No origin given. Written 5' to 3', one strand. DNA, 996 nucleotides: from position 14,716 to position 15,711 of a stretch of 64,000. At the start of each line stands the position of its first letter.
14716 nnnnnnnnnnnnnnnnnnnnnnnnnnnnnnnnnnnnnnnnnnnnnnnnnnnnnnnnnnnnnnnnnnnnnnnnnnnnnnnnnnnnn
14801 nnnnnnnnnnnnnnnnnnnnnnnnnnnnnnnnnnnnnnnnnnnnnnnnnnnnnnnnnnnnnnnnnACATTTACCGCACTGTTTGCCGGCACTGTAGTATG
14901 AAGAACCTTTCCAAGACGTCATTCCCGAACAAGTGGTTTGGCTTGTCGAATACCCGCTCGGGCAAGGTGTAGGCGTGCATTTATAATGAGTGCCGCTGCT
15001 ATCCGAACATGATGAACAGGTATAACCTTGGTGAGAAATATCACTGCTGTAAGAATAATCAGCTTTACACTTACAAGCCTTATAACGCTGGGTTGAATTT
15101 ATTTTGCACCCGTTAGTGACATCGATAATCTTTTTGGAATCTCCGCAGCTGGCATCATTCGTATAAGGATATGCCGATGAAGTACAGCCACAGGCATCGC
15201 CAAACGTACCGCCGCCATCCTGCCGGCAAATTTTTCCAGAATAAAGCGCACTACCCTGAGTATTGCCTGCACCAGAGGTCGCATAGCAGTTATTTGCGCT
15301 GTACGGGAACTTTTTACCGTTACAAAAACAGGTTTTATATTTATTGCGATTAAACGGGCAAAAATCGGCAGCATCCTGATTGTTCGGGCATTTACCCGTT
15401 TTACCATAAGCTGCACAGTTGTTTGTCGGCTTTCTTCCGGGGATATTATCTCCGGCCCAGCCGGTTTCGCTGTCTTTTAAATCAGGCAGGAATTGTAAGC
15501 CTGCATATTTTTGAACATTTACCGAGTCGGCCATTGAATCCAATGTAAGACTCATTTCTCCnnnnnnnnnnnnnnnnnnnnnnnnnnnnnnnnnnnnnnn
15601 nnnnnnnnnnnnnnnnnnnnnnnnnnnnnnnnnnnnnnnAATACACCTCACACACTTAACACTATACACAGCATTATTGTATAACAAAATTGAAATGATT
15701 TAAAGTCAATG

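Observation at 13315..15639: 775-aa secreted protein with about 85 cysteines and an internal duplicated about 100-aa domain; no recognisable family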

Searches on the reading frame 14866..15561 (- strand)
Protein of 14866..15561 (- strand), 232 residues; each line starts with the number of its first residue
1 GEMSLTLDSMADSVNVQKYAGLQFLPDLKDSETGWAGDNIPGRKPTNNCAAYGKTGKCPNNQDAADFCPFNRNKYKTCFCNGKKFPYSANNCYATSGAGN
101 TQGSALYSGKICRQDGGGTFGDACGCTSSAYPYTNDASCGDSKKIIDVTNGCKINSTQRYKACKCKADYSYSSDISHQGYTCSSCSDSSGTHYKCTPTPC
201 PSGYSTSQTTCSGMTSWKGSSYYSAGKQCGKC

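Call 65: find_homologous_proteins(query=A5, max_evalue=0.001)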
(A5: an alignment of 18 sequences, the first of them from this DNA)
Query A5 (18 sequences) (232 aa, profile of the alignment): 16 proteins with E <= 0.001 among 1324 candidates.
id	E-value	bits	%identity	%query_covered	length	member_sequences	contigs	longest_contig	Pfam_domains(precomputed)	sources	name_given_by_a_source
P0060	1.8e-40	157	32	40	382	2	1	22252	-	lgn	-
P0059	3.2e-31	127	33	29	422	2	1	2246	-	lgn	-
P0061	1.4e-25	108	33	50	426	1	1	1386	-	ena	-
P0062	1.9e-25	108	31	41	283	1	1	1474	-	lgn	-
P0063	2.2e-24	104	25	85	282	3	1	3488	-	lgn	-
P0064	3.8e-24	104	51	15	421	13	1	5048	-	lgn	-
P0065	1.8e-23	101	30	46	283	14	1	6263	-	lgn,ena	-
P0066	1.0e-22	99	30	42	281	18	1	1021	-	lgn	-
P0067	1.7e-20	92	29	31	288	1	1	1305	-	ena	-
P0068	3.5e-20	91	-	-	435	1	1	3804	-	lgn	-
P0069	7.8e-20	89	29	41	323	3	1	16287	-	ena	-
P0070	3.5e-19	87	26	79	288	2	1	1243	-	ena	-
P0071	3.7e-9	54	27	83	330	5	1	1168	-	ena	-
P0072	1.3e-8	53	27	89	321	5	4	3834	-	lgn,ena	-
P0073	2.1e-7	49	27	85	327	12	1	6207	-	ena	-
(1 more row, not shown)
